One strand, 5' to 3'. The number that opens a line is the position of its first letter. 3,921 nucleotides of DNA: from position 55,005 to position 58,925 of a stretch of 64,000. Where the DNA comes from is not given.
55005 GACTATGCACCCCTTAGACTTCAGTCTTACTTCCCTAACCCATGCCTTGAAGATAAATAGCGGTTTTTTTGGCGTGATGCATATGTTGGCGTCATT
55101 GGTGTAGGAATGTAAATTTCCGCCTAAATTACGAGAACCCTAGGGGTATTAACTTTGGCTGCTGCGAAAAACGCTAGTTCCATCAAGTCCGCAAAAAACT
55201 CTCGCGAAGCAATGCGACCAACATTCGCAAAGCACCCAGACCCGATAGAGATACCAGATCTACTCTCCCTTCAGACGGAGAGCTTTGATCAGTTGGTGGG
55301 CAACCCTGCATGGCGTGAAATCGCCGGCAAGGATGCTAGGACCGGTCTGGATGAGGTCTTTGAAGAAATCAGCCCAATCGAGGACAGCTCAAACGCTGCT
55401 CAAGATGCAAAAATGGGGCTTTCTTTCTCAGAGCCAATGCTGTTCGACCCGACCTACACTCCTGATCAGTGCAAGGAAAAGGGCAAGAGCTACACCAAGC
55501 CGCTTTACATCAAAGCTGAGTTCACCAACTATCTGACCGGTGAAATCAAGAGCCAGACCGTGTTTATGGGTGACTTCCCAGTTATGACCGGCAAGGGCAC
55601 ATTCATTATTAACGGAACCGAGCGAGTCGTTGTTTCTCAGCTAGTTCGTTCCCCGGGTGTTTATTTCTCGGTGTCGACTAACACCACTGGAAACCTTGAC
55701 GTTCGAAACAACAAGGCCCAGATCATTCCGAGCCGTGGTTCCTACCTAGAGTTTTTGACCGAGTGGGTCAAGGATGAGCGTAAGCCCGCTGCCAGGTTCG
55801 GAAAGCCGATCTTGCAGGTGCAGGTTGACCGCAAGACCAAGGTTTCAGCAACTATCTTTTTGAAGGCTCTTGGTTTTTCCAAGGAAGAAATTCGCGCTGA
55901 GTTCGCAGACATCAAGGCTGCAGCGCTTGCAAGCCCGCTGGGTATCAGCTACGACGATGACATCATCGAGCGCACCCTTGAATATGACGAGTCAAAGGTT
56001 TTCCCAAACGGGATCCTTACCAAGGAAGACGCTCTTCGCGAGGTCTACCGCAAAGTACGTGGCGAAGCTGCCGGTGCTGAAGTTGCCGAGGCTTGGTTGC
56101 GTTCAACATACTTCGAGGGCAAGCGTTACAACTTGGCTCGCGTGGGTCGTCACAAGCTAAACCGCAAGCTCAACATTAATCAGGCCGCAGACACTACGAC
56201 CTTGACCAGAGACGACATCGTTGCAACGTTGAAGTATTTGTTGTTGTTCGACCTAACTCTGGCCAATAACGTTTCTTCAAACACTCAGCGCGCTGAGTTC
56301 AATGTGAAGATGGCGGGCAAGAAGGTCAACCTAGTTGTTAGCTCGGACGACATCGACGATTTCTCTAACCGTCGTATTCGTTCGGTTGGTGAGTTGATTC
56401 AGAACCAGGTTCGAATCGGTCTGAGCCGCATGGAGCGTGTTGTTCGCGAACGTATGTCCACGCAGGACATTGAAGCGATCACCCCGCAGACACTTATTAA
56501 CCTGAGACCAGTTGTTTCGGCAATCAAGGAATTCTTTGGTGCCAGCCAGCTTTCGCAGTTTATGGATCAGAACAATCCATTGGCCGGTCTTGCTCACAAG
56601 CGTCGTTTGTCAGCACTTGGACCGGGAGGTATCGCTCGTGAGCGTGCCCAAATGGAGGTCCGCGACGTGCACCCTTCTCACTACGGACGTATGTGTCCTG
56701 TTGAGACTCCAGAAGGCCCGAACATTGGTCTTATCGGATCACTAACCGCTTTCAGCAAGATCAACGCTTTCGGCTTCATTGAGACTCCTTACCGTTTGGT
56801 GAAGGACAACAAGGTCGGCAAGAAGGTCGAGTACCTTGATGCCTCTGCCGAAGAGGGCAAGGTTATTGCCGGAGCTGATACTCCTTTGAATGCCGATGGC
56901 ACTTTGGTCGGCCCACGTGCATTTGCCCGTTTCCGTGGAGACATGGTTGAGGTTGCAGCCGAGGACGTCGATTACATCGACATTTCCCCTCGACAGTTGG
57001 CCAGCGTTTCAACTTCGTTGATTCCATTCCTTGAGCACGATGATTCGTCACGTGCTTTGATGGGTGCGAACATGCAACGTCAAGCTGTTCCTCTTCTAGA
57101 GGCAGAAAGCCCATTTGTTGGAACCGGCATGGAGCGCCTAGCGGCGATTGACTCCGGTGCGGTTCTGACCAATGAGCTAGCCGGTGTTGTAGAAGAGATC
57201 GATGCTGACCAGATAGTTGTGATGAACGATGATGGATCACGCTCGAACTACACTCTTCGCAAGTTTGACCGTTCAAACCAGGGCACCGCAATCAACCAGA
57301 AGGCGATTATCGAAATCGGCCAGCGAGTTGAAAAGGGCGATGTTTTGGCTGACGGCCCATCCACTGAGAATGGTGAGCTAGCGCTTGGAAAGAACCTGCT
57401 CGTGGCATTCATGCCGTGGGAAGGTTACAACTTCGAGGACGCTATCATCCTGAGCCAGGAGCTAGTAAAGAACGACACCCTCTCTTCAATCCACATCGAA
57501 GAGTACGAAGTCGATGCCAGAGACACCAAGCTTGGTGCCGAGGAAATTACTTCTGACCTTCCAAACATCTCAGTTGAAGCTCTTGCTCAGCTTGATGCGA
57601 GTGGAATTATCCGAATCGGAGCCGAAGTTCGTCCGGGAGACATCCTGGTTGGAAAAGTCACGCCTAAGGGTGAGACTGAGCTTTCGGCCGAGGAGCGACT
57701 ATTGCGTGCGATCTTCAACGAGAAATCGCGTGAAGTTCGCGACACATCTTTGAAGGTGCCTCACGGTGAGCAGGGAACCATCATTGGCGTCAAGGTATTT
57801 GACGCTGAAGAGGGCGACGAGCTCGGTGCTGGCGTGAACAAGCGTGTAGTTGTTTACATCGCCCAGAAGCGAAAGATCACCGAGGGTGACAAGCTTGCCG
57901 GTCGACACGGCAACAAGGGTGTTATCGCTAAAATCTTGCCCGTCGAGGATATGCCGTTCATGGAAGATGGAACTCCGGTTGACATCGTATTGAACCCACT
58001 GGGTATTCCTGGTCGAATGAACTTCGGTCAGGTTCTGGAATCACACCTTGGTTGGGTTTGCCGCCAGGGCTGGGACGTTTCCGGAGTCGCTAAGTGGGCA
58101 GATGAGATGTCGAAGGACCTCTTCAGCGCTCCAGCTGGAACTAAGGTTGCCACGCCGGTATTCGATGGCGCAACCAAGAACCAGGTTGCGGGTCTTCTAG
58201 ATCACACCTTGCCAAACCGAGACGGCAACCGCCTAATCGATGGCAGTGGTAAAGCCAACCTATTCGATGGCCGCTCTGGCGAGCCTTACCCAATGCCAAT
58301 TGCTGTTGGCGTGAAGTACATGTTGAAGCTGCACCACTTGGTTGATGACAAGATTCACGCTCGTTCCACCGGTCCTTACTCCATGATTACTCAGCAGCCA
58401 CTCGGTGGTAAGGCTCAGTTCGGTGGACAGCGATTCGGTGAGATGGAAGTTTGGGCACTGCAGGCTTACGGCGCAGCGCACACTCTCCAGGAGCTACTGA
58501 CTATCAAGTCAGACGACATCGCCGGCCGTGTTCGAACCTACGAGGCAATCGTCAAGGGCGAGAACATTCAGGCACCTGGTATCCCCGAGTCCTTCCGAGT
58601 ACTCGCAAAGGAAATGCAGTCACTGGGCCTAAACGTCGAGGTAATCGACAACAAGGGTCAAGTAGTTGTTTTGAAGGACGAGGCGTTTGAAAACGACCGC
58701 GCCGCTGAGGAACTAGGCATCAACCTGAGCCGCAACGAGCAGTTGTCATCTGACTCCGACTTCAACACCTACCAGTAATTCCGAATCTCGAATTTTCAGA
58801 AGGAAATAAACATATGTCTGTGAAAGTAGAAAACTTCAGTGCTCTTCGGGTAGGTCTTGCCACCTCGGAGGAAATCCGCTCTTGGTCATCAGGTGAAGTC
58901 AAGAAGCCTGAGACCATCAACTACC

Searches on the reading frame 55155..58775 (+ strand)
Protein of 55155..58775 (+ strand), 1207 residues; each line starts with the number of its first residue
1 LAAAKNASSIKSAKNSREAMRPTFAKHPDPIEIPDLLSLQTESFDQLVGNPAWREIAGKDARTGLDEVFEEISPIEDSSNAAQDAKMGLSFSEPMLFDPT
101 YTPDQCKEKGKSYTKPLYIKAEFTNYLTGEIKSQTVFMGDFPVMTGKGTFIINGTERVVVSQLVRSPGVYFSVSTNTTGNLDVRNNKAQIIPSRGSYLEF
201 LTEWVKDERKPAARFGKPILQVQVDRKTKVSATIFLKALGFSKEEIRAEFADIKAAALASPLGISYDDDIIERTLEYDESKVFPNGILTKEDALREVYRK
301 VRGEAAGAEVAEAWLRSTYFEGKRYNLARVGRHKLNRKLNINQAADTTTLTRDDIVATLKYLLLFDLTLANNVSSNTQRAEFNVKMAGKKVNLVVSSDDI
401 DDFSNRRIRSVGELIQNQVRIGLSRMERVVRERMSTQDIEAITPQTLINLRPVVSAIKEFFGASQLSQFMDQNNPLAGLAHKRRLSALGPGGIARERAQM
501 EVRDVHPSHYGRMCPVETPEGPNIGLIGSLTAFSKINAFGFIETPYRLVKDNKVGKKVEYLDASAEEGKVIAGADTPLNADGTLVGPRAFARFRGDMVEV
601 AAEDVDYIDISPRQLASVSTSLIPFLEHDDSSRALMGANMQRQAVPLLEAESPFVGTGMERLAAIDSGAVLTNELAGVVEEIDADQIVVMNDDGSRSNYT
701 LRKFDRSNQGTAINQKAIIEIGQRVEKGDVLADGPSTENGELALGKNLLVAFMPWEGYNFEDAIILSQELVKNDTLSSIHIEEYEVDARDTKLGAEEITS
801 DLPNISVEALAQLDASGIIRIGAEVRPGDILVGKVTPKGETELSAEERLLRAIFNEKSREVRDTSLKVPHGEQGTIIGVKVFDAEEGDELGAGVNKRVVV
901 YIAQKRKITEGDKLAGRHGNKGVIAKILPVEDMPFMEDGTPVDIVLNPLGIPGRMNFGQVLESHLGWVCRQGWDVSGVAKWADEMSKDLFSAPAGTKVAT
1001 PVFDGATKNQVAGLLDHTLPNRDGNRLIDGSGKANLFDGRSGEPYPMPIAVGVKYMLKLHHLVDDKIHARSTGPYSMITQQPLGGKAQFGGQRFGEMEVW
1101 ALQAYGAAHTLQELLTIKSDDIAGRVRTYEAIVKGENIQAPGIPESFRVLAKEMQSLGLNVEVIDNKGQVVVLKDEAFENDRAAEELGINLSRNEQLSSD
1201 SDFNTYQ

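Call 8: search_protein_families(library=ncbifam, proteins=[window:55155-58775:+])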
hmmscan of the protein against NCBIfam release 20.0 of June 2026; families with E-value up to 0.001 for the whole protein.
window:55155-58775:+ (1207 aa): 7 families
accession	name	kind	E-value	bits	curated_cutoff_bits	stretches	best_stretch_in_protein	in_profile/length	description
NF001616.1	PRK00405.1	equivalog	0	1575.5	896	1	21-1164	3-1095/1096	DNA-directed RNA polymerase subunit beta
TIGR02013.1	rpoB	equivalog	0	1561.1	801.15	3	284-884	306-891/1238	DNA-directed RNA polymerase subunit beta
NF007172.0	PRK09603.1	equivalog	0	1042.9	5372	4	301-883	382-945/2890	DNA-directed RNA polymerase subunit beta/beta'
NF011417.0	PRK14844.1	equivalog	3.2e-303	1009.7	4632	4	285-883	375-955/2839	DNA-directed RNA polymerase subunit beta/beta'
NF006335.0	PRK08565.1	equivalog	6e-101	338.6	1402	3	744-1121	713-1051/1116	DNA-directed RNA polymerase subunit B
TIGR03670.1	rpoB_arch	equivalog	1.7e-73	247.9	811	2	743-1123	196-537/599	DNA-directed RNA polymerase subunit B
NF007175.0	PRK09606.1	equivalog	2.1e-25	89.2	355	1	115-537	114-471/496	DNA-directed RNA polymerase subunit B''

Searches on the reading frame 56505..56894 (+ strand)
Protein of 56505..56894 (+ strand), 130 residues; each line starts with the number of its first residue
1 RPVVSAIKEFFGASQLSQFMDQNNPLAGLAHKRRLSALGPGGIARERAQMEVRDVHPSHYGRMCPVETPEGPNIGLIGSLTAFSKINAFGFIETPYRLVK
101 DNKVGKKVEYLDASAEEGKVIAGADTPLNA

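Call 46: search_solved_structures(query=window:56505-56894:+, max_evalue=0.00001, show_alignments=5)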
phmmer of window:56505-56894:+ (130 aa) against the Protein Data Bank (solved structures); distinct sequences matched with E-value up to 0.00001: 53.
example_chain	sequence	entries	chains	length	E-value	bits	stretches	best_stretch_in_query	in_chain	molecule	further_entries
6edt_C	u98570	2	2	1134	3.6e-60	205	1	1-130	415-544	DNA-directed RNA polymerase subunit beta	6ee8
7kif_C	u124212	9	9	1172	3.9e-60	204.9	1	1-130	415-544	DNA-directed RNA polymerase subunit beta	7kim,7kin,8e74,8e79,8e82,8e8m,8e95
5zx2_C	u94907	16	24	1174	3.9e-60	204.9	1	1-130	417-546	DNA-directed RNA polymerase subunit beta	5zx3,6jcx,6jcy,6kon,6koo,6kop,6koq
9e7v_C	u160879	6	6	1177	3.9e-60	204.9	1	1-130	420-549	DNA-directed RNA polymerase subunit beta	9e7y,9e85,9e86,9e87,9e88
10mi_C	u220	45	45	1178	3.9e-60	204.9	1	1-130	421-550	DNA-directed RNA polymerase subunit beta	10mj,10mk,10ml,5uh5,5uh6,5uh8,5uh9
6c04_C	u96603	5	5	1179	3.9e-60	204.9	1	1-130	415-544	DNA-directed RNA polymerase subunit beta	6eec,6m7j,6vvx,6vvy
6bzo_C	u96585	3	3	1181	3.9e-60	204.9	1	1-130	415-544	DNA-directed RNA polymerase subunit beta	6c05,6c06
6vvz_C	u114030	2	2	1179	2.8e-59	202.2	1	1-130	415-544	DNA-directed RNA polymerase subunit beta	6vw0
5vi5_C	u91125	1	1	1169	2.8e-59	202.1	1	1-128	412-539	DNA-directed RNA polymerase subunit beta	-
5tw1_C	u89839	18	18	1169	2.8e-59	202.1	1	1-128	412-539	DNA-directed RNA polymerase subunit beta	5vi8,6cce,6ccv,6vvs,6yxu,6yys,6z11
6eyd_C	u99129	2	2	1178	2.9e-59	202.1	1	1-128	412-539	DNA-directed RNA polymerase subunit beta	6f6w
8dy7_C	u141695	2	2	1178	8.6e-59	200.6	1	1-128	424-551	DNA-directed RNA polymerase subunit beta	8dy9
6dcf_C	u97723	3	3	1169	2e-58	199.4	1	1-128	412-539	DNA-directed RNA polymerase subunit beta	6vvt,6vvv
7vpd_C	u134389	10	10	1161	2.1e-57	196.1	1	1-128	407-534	DNA-directed RNA polymerase subunit beta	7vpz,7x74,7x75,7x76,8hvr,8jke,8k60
6wvj_C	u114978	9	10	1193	2.8e-54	186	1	1-128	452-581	DNA-directed RNA polymerase subunit beta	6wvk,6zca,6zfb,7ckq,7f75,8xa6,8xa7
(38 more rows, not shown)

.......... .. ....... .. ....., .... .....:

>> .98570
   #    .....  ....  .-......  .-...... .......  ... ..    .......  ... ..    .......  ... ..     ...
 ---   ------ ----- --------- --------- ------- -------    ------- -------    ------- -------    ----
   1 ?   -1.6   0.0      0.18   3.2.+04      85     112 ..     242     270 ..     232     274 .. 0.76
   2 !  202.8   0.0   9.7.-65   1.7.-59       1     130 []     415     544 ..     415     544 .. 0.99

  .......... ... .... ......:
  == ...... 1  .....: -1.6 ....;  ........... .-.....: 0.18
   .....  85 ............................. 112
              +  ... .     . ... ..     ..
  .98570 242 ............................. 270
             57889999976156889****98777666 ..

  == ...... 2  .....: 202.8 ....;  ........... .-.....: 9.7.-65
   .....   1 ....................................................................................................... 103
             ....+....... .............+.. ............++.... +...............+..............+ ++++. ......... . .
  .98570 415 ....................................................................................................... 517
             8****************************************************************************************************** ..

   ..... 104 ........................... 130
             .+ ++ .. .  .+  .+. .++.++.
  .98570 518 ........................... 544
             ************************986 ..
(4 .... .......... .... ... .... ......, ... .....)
